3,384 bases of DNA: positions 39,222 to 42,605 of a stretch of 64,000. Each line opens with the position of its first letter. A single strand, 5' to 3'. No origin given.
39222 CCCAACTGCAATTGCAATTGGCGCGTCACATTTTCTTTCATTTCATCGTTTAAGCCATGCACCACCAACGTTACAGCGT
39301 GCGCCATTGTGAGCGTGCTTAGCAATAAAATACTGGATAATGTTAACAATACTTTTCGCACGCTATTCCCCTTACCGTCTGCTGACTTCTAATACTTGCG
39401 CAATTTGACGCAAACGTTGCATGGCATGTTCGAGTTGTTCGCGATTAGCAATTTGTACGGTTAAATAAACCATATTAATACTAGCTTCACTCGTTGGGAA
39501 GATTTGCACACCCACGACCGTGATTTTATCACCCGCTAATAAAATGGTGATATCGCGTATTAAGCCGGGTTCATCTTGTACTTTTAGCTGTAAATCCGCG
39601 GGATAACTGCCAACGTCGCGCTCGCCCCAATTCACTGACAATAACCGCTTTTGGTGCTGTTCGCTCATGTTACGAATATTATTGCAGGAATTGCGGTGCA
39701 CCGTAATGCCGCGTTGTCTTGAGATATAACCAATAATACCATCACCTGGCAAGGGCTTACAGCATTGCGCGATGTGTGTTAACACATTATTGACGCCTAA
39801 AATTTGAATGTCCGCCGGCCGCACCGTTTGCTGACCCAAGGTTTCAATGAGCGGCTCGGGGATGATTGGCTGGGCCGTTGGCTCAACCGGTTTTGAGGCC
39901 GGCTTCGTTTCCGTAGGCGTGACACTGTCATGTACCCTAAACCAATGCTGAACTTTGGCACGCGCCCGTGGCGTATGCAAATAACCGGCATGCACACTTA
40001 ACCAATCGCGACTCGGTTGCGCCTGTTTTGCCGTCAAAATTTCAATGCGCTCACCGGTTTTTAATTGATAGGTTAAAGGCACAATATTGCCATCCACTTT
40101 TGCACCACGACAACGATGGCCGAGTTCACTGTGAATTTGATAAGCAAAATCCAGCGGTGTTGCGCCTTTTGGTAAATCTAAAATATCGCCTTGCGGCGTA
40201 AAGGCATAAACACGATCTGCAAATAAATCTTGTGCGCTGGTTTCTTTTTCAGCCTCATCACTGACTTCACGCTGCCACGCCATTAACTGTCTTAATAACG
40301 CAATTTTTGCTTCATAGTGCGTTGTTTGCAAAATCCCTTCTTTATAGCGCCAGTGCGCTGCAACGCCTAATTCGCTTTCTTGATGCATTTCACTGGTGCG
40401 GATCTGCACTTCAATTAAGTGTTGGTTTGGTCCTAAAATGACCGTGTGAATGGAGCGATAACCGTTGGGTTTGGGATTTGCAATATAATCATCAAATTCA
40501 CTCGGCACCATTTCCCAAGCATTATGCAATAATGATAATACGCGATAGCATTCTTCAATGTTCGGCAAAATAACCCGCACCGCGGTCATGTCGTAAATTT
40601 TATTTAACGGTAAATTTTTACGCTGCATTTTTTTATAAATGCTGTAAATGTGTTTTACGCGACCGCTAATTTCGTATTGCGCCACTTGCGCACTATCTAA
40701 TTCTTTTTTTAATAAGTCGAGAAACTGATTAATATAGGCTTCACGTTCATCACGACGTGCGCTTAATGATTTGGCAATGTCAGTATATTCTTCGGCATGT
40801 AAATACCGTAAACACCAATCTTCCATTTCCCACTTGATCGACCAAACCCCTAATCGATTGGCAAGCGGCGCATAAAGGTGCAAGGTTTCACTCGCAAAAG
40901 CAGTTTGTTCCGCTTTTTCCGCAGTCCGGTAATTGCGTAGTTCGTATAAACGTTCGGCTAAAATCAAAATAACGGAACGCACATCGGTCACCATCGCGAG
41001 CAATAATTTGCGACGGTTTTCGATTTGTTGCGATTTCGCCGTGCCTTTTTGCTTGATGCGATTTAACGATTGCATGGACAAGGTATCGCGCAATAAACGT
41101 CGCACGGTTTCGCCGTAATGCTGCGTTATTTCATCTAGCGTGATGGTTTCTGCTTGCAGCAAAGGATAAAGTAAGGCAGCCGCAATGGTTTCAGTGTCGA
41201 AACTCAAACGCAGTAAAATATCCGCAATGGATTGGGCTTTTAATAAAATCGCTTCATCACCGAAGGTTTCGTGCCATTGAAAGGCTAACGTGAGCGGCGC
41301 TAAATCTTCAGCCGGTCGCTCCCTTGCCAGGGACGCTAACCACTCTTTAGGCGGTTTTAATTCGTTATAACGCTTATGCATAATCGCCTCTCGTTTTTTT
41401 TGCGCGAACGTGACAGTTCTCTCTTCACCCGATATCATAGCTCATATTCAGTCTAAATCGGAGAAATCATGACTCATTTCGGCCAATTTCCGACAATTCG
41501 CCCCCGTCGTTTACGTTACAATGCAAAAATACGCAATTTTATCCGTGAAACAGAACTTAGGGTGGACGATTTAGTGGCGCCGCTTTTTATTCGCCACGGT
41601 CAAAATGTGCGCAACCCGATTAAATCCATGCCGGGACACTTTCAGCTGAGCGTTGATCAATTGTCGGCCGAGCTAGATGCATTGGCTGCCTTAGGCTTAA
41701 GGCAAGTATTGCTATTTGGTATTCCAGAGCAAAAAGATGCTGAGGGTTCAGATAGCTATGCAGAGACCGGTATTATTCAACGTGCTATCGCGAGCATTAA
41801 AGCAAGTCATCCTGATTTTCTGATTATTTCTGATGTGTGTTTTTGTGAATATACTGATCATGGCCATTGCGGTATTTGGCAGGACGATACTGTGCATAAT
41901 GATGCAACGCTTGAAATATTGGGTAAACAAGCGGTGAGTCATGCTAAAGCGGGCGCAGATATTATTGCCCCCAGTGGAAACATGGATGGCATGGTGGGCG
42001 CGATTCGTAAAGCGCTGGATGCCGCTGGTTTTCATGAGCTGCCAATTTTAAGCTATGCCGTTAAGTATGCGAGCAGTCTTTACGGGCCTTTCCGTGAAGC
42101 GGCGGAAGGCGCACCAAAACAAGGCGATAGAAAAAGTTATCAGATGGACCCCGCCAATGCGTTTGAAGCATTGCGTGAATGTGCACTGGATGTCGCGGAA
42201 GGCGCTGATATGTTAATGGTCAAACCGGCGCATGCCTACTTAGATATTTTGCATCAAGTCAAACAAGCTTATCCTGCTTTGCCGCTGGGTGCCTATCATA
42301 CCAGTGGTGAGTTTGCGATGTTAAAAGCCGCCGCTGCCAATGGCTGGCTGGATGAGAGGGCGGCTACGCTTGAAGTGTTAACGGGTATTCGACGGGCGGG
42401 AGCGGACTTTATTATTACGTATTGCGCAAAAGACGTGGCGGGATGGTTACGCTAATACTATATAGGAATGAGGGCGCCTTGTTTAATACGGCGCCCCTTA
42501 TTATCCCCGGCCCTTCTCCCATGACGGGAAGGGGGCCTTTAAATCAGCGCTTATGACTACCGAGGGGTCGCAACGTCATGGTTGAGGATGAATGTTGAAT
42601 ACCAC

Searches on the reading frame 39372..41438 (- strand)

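Call 46: search_protein_families(library=ncbifam, proteins=[window:39372-41438:-], max_evalue=0.00001)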
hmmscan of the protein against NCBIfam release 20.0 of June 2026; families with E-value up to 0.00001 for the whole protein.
window:39372-41438:- (688 aa): 4 families
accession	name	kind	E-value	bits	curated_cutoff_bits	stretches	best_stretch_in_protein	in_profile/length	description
NF008124.0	PRK10872.1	equivalog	1.9e-191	638.4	728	2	30-504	17-500/744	GTP diphosphokinase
TIGR00691.1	spoT_relA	subfamily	7.6e-161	536.8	499.2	2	71-502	27-451/687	RelA/SpoT family protein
NF008303.0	PRK11092.1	equivalog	1.9e-125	419.7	947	2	65-499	46-473/702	bifunctional GTP diphosphokinase/guanosine-3',5'-bis pyrophosphate 3'-pyrophosphohydrolase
NF053588.1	GTPPhKinYjbM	equivalog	9.3e-16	58.2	320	1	257-406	40-199/201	GTP diphosphokinase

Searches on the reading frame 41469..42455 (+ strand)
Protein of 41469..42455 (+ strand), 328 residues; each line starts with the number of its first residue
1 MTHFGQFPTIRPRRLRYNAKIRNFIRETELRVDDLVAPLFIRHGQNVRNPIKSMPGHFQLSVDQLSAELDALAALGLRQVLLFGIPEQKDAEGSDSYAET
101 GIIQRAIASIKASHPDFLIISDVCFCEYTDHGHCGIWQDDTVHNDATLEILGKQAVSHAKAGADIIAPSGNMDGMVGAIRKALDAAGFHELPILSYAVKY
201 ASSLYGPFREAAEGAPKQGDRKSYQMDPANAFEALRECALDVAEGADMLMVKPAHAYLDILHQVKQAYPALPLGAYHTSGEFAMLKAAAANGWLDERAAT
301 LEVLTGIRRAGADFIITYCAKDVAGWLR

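Call 84: search_protein_families(library=ncbifam, proteins=[window:41469-42455:+], max_evalue=1e-20)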
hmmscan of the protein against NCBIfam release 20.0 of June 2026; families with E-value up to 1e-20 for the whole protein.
window:41469-42455:+ (328 aa): 2 families
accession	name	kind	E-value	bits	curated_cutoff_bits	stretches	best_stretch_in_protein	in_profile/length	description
NF006762.1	PRK09283.1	equivalog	2.3e-143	477.4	297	1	7-328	3-325/327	porphobilinogen synthase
NF009923.0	PRK13384.1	equivalog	3.7e-128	427.6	507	1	6-327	5-324/327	porphobilinogen synthase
